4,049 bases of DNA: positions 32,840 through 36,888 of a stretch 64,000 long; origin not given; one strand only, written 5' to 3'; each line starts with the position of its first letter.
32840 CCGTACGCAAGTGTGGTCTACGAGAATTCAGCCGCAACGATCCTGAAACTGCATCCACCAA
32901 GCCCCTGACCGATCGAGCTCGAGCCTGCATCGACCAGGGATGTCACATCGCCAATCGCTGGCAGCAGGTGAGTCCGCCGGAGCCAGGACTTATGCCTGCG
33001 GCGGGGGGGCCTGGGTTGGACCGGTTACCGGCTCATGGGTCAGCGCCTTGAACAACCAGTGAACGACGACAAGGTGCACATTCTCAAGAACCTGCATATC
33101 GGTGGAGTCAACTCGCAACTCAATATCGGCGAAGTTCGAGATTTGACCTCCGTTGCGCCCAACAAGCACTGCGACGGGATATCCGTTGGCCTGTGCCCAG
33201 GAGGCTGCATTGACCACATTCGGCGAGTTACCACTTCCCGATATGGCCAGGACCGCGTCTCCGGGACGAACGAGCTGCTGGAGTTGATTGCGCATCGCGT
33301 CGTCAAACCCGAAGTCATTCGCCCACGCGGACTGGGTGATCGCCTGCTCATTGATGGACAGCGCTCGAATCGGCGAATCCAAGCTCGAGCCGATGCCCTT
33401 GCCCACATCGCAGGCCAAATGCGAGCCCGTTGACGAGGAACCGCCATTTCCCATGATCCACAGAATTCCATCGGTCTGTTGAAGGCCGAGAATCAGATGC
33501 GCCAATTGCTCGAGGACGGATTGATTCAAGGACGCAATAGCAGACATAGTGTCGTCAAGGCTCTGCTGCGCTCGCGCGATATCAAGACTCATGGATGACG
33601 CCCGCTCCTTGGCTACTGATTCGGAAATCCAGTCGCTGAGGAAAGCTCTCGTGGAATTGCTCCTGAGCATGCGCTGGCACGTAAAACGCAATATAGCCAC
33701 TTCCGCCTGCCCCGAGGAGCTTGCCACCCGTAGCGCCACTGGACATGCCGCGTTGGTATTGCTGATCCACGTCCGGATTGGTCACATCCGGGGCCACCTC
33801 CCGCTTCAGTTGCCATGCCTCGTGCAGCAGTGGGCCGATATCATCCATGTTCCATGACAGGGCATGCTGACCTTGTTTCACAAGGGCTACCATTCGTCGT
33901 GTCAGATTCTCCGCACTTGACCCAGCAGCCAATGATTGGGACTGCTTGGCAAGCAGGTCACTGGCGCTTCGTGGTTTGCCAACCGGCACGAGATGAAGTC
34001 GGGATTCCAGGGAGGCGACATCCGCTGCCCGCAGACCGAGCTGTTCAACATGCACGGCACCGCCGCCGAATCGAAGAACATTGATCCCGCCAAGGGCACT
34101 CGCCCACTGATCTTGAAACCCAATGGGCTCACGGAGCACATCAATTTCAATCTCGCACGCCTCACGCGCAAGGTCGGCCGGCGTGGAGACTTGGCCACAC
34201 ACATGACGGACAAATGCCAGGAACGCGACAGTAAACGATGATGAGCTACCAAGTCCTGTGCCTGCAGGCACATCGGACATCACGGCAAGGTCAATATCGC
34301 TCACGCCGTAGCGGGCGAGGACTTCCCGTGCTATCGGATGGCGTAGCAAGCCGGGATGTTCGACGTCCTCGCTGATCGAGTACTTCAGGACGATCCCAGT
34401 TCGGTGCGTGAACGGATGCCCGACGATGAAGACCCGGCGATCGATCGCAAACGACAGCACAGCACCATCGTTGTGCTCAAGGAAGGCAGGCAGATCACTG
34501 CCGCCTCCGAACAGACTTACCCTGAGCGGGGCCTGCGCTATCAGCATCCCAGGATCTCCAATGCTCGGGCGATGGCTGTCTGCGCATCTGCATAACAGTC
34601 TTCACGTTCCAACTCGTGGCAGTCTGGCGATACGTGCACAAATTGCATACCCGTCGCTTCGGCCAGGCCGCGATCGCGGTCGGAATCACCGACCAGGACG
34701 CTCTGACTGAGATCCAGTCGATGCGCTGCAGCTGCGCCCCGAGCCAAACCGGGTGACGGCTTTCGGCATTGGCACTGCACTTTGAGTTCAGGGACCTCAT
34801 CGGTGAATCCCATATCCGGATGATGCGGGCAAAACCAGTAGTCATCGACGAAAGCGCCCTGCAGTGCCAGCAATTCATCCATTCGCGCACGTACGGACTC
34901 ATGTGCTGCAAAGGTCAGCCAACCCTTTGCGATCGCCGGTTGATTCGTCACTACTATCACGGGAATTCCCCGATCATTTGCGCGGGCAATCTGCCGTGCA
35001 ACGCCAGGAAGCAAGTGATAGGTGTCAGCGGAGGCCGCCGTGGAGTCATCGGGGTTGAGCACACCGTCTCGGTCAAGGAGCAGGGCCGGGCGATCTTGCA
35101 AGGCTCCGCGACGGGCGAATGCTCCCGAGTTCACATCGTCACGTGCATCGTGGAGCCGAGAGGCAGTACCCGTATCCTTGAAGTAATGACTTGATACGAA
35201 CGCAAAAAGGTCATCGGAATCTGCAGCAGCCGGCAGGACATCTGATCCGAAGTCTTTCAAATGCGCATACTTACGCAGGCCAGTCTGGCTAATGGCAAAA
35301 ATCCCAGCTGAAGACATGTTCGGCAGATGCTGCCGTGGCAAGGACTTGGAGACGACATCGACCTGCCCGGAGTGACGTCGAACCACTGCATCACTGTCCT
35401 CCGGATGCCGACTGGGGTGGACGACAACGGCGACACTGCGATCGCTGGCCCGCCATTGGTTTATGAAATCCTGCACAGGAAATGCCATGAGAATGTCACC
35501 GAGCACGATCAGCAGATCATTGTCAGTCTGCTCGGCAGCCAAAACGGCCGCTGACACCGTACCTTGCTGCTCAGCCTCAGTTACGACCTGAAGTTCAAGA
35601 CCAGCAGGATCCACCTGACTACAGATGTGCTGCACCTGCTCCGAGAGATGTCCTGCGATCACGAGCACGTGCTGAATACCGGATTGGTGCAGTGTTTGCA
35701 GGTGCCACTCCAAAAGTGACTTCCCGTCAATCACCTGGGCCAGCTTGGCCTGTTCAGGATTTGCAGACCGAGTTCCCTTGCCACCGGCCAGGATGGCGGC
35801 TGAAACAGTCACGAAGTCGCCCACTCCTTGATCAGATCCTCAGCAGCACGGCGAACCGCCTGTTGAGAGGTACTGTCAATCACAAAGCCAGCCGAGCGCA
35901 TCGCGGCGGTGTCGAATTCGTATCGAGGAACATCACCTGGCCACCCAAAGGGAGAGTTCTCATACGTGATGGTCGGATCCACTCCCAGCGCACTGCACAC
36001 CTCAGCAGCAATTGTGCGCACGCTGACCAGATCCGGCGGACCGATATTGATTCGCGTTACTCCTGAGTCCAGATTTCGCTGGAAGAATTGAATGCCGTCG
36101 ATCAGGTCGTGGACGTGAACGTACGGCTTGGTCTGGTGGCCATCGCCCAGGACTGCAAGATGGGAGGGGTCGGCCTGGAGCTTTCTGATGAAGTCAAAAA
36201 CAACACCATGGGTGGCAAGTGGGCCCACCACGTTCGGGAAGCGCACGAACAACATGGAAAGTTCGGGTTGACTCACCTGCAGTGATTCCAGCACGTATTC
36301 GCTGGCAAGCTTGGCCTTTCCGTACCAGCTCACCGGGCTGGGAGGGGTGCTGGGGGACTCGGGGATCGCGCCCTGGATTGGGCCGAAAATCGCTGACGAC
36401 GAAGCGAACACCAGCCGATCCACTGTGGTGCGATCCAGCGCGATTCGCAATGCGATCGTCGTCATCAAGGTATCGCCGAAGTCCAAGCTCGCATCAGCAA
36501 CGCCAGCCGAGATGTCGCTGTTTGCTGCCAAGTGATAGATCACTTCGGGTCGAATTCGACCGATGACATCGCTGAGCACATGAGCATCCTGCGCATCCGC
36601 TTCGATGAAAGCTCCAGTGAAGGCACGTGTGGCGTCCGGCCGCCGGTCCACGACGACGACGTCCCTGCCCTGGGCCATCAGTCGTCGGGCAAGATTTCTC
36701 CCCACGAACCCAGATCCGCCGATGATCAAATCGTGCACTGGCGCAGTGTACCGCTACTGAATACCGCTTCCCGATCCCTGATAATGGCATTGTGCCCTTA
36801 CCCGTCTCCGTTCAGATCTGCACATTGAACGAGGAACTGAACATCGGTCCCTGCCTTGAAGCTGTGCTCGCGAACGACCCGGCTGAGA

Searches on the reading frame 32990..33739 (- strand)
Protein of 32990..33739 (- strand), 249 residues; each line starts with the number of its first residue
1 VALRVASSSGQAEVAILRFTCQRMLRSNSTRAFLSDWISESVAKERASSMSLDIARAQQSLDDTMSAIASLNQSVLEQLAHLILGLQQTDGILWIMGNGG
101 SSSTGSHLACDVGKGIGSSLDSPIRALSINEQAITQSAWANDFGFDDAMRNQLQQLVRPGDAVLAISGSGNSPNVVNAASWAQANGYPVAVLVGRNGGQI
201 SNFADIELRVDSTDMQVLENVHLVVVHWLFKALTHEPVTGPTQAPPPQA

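Call 18: search_protein_families(library=pfam, max_evalue=0.00001, proteins=[window:32990-33739:-])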
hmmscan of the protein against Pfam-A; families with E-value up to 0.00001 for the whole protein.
window:32990-33739:- (249 aa): 2 families
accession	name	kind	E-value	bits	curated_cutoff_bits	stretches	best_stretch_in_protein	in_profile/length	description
PF13580.11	SIS_2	-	3.7e-14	53.4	27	1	60-193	5-137/138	SIS domain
PF01380.27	SIS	-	2.5e-07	31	25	1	147-212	41-106/131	SIS domain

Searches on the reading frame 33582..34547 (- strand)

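Call 18: search_protein_families(library=pfam, max_evalue=0.00001, proteins=[window:33582-34547:-])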
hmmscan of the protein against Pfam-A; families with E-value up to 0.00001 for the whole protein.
window:33582-34547:- (321 aa): 1 family
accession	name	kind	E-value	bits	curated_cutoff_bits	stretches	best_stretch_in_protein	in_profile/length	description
PF00288.32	GHMP_kinases_N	-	1.1e-14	54.8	22.3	1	73-154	7-87/87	GHMP kinases N terminal domain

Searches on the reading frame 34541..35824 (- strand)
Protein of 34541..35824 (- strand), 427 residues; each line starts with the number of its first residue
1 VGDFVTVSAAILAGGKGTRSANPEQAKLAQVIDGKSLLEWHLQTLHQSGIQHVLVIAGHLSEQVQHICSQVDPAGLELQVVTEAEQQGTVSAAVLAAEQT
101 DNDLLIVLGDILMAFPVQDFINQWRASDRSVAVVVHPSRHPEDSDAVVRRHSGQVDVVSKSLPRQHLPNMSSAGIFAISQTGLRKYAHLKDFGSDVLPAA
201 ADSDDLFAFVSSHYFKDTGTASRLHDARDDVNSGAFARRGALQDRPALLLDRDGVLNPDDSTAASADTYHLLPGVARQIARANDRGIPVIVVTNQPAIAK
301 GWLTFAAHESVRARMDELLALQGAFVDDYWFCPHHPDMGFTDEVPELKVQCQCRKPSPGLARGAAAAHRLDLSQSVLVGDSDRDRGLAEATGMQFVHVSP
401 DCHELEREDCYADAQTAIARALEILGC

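Call 18: search_protein_families(library=pfam, max_evalue=0.00001, proteins=[window:34541-35824:-])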
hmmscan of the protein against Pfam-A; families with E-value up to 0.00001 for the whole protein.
window:34541-35824:- (427 aa): 3 families
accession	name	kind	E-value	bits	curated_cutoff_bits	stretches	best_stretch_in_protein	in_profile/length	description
PF00483.29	NTP_transferase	-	1.6e-15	57.8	21.2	1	9-232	2-243/245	Nucleotidyl transferase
PF12804.13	NTP_transf_3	-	5.1e-15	56.4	27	1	9-141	1-128/160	MobA-like NTP transferase domain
PF13242.12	Hydrolase_like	-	6.8e-09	36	22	1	353-420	2-70/75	HAD-hyrolase-like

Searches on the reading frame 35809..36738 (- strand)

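Call 18: search_protein_families(library=pfam, max_evalue=0.00001, proteins=[window:35809-36738:-])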
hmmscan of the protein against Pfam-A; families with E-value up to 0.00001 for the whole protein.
window:35809-36738:- (309 aa): 5 families
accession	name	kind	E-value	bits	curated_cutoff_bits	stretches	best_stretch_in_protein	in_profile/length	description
PF01370.27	Epimerase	-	5.2e-44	150.9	20.9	1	4-233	2-240/240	NAD dependent epimerase/dehydratase family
PF16363.11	GDP_Man_Dehyd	-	2.5e-28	99.9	27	1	4-222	1-239/332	GDP-mannose 4,6 dehydratase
PF04321.23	RmlD_sub_bind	-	4.8e-13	49.3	27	1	3-199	3-178/287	RmlD substrate binding domain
PF01073.25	3Beta_HSD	-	1e-08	35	22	1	4-213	1-222/280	3-beta hydroxysteroid dehydrogenase/isomerase family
PF13460.12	NAD_binding_10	-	1.5e-06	28.6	27.2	1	7-152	1-133/184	NAD(P)H-binding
